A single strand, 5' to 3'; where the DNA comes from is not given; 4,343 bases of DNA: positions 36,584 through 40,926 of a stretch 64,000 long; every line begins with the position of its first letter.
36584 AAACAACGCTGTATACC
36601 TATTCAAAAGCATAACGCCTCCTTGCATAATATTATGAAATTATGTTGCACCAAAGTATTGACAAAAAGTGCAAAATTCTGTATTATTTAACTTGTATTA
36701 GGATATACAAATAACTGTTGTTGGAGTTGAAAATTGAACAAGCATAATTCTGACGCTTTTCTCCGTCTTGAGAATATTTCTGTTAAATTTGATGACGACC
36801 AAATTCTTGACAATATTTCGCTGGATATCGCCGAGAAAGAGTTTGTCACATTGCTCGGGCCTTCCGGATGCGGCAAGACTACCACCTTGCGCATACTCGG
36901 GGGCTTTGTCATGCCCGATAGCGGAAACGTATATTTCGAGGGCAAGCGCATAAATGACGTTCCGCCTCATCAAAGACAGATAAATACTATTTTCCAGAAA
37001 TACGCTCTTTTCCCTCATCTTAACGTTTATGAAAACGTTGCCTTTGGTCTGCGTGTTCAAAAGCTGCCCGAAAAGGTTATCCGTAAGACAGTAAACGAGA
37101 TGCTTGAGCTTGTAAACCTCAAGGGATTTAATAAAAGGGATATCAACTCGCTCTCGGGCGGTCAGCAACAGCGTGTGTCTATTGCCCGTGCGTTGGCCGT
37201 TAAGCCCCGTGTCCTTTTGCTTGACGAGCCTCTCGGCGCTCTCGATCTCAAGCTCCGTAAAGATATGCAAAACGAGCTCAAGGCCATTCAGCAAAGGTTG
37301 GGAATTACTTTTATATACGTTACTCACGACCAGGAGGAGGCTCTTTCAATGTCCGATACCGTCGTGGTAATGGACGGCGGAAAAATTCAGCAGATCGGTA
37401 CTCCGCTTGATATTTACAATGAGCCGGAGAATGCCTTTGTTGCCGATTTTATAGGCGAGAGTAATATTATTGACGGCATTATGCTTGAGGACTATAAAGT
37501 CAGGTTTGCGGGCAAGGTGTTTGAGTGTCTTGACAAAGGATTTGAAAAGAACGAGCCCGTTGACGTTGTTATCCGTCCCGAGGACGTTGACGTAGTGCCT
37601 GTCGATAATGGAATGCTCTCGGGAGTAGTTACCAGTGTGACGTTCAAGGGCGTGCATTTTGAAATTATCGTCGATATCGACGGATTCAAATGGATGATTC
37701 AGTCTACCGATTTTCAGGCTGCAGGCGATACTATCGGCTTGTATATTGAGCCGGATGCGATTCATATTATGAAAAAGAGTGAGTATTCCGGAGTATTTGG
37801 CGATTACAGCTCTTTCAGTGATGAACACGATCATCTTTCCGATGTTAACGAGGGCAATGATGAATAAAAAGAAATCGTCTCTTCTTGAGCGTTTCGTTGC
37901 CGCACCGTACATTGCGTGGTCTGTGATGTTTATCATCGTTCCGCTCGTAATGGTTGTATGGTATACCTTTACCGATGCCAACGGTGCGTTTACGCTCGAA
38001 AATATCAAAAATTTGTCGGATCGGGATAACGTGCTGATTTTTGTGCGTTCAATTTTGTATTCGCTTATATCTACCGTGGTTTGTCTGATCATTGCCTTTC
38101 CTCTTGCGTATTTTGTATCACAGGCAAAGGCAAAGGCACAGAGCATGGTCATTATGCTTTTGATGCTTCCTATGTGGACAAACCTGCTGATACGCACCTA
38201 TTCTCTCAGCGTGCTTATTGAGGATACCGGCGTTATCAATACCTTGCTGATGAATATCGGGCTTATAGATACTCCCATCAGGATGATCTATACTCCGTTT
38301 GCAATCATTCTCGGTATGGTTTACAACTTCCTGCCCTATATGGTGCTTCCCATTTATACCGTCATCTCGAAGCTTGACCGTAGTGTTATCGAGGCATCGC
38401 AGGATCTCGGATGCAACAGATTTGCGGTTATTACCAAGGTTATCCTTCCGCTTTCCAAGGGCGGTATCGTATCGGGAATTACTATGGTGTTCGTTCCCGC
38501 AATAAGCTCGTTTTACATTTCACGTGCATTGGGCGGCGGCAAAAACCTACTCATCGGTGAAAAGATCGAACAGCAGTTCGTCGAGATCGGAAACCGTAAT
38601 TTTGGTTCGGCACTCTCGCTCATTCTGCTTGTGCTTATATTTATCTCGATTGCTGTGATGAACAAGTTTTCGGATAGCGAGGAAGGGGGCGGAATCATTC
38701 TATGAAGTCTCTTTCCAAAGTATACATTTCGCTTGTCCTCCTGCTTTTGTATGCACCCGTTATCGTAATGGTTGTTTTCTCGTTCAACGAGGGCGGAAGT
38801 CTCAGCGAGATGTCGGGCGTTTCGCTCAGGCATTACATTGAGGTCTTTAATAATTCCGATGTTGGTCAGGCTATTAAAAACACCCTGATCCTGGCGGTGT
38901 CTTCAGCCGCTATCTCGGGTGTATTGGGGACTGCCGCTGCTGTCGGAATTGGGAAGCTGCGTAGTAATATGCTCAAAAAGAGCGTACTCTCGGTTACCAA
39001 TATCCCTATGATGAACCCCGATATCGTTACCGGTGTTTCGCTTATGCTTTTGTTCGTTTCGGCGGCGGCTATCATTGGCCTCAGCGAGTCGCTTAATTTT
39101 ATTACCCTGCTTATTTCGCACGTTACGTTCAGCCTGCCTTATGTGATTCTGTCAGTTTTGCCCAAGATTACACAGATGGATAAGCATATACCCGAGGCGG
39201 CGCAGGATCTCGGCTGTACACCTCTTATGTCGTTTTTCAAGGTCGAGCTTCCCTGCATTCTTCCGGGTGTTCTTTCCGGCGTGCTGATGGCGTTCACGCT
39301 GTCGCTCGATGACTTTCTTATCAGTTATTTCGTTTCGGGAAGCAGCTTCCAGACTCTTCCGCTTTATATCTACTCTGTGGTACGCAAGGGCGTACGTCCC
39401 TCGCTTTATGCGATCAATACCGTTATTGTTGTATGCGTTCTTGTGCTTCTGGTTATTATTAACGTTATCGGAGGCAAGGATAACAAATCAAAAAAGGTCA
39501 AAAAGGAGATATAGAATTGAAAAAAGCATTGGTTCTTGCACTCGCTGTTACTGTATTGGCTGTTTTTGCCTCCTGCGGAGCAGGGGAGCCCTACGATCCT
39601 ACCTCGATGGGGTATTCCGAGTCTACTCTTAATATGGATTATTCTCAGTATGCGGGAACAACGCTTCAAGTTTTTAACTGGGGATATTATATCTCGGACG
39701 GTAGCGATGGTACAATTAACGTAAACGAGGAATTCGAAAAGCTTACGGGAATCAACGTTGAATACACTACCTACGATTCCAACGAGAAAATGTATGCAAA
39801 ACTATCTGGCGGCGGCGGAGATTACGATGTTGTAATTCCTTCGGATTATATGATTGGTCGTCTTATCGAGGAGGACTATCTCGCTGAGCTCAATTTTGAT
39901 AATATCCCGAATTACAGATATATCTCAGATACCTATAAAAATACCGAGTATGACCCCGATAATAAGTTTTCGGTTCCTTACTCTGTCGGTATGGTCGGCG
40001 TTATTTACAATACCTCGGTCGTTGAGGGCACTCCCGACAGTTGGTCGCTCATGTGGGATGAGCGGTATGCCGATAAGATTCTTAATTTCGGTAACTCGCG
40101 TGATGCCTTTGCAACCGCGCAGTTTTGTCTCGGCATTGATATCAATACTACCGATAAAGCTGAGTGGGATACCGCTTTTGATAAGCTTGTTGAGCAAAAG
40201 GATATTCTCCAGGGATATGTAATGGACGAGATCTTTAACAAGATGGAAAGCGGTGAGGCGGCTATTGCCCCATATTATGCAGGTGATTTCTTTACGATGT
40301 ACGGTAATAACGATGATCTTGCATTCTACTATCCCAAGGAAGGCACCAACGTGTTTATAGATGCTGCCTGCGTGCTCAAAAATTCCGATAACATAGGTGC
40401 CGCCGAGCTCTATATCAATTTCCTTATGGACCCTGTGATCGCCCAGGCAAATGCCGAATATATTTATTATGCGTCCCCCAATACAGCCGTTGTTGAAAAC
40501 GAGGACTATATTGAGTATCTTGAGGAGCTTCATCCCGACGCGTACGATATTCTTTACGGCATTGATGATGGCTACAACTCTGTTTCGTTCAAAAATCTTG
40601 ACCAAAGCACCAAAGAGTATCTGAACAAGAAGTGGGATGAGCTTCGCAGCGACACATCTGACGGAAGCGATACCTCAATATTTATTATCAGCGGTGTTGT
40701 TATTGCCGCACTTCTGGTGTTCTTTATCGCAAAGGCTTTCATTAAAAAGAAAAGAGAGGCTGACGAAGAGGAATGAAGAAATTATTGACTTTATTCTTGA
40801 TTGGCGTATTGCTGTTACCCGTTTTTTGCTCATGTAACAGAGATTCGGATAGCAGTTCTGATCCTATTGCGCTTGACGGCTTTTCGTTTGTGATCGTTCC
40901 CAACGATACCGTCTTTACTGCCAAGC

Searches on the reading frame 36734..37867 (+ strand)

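Call 74: search_protein_families(library=ncbifam, proteins=[window:36734-37867:+], max_evalue=0.001)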
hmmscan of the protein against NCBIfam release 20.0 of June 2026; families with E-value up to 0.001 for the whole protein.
window:36734-37867:+ (377 aa): 189 families (the best 25 are shown)
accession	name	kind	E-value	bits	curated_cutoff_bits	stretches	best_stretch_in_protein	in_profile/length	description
NF043075.1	MMSYN1_0197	equivalog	1.2e-169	563.7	550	1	10-348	3-341/341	spermidine/putrescine ABC transporter ATP-binding protein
NF006987.0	PRK09452.1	equivalog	1.6e-122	408.8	482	1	3-329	11-347/378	spermidine/putrescine ABC transporter ATP-binding protein PotA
TIGR03265.1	PhnT2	equivalog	1.6e-109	366.4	457.7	1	7-321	2-318/353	putative 2-aminoethylphosphonate ABC transporter ATP-binding protein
TIGR01187.1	potA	subfamily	1.2e-108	363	355.6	1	40-324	1-296/325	polyamine ABC transporter ATP-binding protein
NF008513.0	PRK11432.1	equivalog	2.7e-96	322.6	496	1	6-347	3-348/351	ferric ABC transporter ATP-binding protein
TIGR03258.1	PhnT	equivalog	1.2e-89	300.9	499.15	1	10-344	9-355/359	2-aminoethylphosphonate ABC transport system ATP-binding subunit PhnT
NF008653.0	PRK11650.1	subfamily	5.9e-87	292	432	1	8-349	2-350/357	sn-glycerol-3-phosphate ABC transporter ATP-binding protein UgpC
NF040840.2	tungstate_WtpC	equivalog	4.5e-86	289.3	440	1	10-288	2-279/347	tungstate ABC transporter ATP-binding protein WtpC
NF008621.0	PRK11607.1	equivalog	1.3e-85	287.5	613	1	8-286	18-303/377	putrescine ABC transporter ATP-binding subunit PotG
TIGR00968.1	3a0106s01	subfamily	5.2e-84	281.5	342.75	1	12-245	3-236/237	sulfate ABC transporter ATP-binding protein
NF040933.2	ABC_arch_GlcV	equivalog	6.5e-82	275.2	450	1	14-345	7-356/357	glucose ABC transporter ATP-binding protein GlcV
NF008233.0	PRK11000.1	equivalog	1.4e-80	270.9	568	1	10-348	4-355/369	maltose/maltodextrin ABC transporter ATP-binding protein MalK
NF008105.0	PRK10851.1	equivalog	5.7e-80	268.7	502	1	11-316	4-313/362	sulfate/thiosulfate ABC transporter ATP-binding protein CysA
TIGR01186.1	proV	subfamily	5.8e-69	232.9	326.6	1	25-258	9-248/363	betaine/proline/choline family ABC transporter ATP-binding protein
NF040729.1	ABC_ATP_SaoA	equivalog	2e-61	207.6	360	1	12-216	4-211/248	ABC transporter ATP-binding protein SaoA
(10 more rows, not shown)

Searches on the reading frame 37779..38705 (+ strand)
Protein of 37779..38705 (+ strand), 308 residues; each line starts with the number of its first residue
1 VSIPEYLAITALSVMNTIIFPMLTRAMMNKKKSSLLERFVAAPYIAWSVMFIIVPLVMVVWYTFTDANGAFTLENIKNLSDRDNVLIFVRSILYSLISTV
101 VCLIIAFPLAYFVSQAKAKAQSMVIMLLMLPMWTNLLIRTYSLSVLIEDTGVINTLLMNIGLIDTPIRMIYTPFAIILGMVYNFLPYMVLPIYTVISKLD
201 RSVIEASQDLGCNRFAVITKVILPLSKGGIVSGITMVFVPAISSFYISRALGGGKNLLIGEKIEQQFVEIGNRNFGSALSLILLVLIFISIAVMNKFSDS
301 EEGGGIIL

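Call 74: search_protein_families(library=ncbifam, proteins=[window:37779-38705:+], max_evalue=0.001)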
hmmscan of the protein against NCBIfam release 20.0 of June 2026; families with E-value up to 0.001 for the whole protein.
window:37779-38705:+ (308 aa): 24 families
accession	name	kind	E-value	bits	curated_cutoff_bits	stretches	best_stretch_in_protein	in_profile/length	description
NF007044.0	PRK09497.1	equivalog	3.4e-71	240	348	1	31-294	2-271/285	spermidine/putrescine ABC transporter permease PotB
NF007963.0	PRK10683.1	equivalog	5.8e-54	183.6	489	1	71-301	81-312/317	putrescine ABC transporter permease PotH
NF043074.1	MMSYN1_0196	equivalog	3.5e-45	154.5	350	1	40-302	13-267/277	spermidine/putrescine ABC transporter permease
TIGR03262.1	PhnU2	equivalog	5.8e-26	91.2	593.25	1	40-294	6-253/546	putative 2-aminoethylphosphonate ABC transporter permease subunit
TIGR01581.1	Mo_ABC_porter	hypoth_equivalog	3.7e-20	72.4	210.3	1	76-254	11-184/225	ABC transporter permease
NF011624.0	PRK15050.1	equivalog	1.8e-18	66.7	247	1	22-254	9-242/297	2-aminoethylphosphonate ABC transporter permease subunit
TIGR02141.1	modB_ABC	equivalog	5.9e-17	62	182.6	1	91-298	3-206/208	molybdate ABC transporter permease subunit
TIGR02139.1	permease_CysT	equivalog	4.2e-14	52.8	246.1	1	45-296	13-257/265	sulfate ABC transporter permease subunit CysT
TIGR00969.1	3a0106s02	subfamily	7e-14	51.9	240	1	42-289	21-265/272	sulfate ABC transporter permease subunit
TIGR03226.1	PhnU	equivalog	5e-13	49.2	283.45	1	37-254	43-260/311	2-aminoethylphosphonate ABC transporter permease subunit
NF006939.0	PRK09421.1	equivalog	3.6e-12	46.2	262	1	88-245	12-165/230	molybdate ABC transporter permease subunit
NF040839.1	tungstate_WtpB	equivalog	7.2e-11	42.2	340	1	48-245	13-197/251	tungstate ABC transporter permease WtpB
NF007047.0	PRK09500.1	equivalog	2e-09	37.4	326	1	37-294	3-248/257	spermidine/putrescine ABC transporter permease PotC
TIGR02140.1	permease_CysW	equivalog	3.8e-09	36.4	329.1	1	45-287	10-247/261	sulfate ABC transporter permease subunit CysW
NF008208.0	PRK10971.1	equivalog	4.9e-08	32.8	415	1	88-246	60-213/277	sulfate/thiosulfate ABC transporter permease CysT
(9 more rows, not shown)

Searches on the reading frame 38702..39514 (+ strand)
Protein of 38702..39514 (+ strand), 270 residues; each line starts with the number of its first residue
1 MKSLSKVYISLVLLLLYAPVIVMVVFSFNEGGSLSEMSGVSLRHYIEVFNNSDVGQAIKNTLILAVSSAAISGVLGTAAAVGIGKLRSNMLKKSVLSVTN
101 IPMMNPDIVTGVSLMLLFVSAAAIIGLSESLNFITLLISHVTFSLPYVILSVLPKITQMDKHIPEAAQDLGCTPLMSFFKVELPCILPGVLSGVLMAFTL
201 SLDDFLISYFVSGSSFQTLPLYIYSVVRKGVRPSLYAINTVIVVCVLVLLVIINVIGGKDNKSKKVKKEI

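Call 74: search_protein_families(library=ncbifam, proteins=[window:38702-39514:+], max_evalue=0.001)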
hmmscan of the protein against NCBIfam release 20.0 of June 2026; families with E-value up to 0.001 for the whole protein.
window:38702-39514:+ (270 aa): 30 families (the best 25 are shown)
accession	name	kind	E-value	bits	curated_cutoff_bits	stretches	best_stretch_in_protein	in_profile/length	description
NF043073.1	MMSYN1_0195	equivalog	6.6e-65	219.9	1250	1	4-270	5-261/1021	spermidine/putrescine ABC transporter permease/substrate-binding protein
NF007047.0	PRK09500.1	equivalog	4.1e-63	213.4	326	1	2-258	4-253/257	spermidine/putrescine ABC transporter permease PotC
NF007889.0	PRK10592.1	equivalog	8.3e-56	189.6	476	1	7-264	14-271/281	putrescine ABC transporter permease PotI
TIGR00969.1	3a0106s02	subfamily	3.5e-24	85.7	240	1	6-256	21-269/272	sulfate ABC transporter permease subunit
TIGR02141.1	modB_ABC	equivalog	3.4e-22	79.1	182.6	1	61-252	3-202/208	molybdate ABC transporter permease subunit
TIGR03262.1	PhnU2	equivalog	8.2e-21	74.2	593.25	1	8-259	10-258/546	putative 2-aminoethylphosphonate ABC transporter permease subunit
TIGR01581.1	Mo_ABC_porter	hypoth_equivalog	3.5e-19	69.2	210.3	1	43-251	8-224/225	ABC transporter permease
NF008208.0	PRK10971.1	equivalog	4e-19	69.2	415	1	6-259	12-269/277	sulfate/thiosulfate ABC transporter permease CysT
NF043074.1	MMSYN1_0196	equivalog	6.2e-19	68.4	350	1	7-263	16-269/277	spermidine/putrescine ABC transporter permease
NF011624.0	PRK15050.1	equivalog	1e-18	67.5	247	1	6-249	24-274/297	2-aminoethylphosphonate ABC transporter permease subunit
TIGR02139.1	permease_CysT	equivalog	1.6e-18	67.2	246.1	1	5-258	3-260/265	sulfate ABC transporter permease subunit CysT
TIGR02140.1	permease_CysW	equivalog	8.8e-18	64.7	329.1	1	4-259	5-258/261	sulfate ABC transporter permease subunit CysW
NF006939.0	PRK09421.1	equivalog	1.3e-16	60.7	262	1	61-252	13-216/230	molybdate ABC transporter permease subunit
TIGR03226.1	PhnU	equivalog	1.2e-15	57.8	283.45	1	14-249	50-292/311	2-aminoethylphosphonate ABC transporter permease subunit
TIGR03255.1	PhnV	equivalog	2.6e-15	56.8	358.7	1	7-256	18-264/270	2-aminoethylphosphonate ABC transport system, membrane component PhnV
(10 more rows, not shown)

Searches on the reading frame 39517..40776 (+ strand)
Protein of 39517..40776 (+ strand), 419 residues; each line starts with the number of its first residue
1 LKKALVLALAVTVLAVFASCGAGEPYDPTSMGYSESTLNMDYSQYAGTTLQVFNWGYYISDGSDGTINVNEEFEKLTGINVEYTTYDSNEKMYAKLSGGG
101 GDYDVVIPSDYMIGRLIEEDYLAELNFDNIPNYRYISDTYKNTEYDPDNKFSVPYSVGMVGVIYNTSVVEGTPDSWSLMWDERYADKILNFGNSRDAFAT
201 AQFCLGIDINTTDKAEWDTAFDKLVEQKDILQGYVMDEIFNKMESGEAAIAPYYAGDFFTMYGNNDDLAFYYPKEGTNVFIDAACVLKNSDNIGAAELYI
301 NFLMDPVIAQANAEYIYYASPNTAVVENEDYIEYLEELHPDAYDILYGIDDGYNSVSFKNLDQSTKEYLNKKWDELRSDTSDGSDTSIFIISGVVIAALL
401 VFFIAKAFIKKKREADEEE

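Call 74: search_protein_families(library=ncbifam, proteins=[window:39517-40776:+], max_evalue=0.001)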
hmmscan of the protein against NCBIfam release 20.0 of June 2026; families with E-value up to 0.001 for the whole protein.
window:39517-40776:+ (419 aa): 6 families
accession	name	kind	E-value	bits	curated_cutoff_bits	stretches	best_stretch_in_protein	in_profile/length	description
NF007048.0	PRK09501.1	equivalog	1e-39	136.4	582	1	47-326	26-301/348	spermidine/putrescine ABC transporter substrate-binding protein PotD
NF007962.0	PRK10682.1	equivalog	2.1e-28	99.4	636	1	48-326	30-322/370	spermidine/putrescine ABC transporter substrate-binding protein PotF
NF043073.1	MMSYN1_0195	equivalog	2.7e-21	75.5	1250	1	49-138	599-680/1021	spermidine/putrescine ABC transporter permease/substrate-binding protein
NF041888.1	ABC_SBP_YdcS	equivalog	1.2e-14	54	725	1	47-306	31-307/379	putative ABC transporter substrate-binding protein YdcS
NF007011.0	PRK09474.1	equivalog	1.8e-09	36.9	291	1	62-177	42-156/396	maltose/maltodextrin ABC transporter substrate-binding protein MalE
TIGR03227.1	PhnS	equivalog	0.00028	19.9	395.3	1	69-224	52-195/360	2-aminoethylphosphonate ABC transporter substrate-binding protein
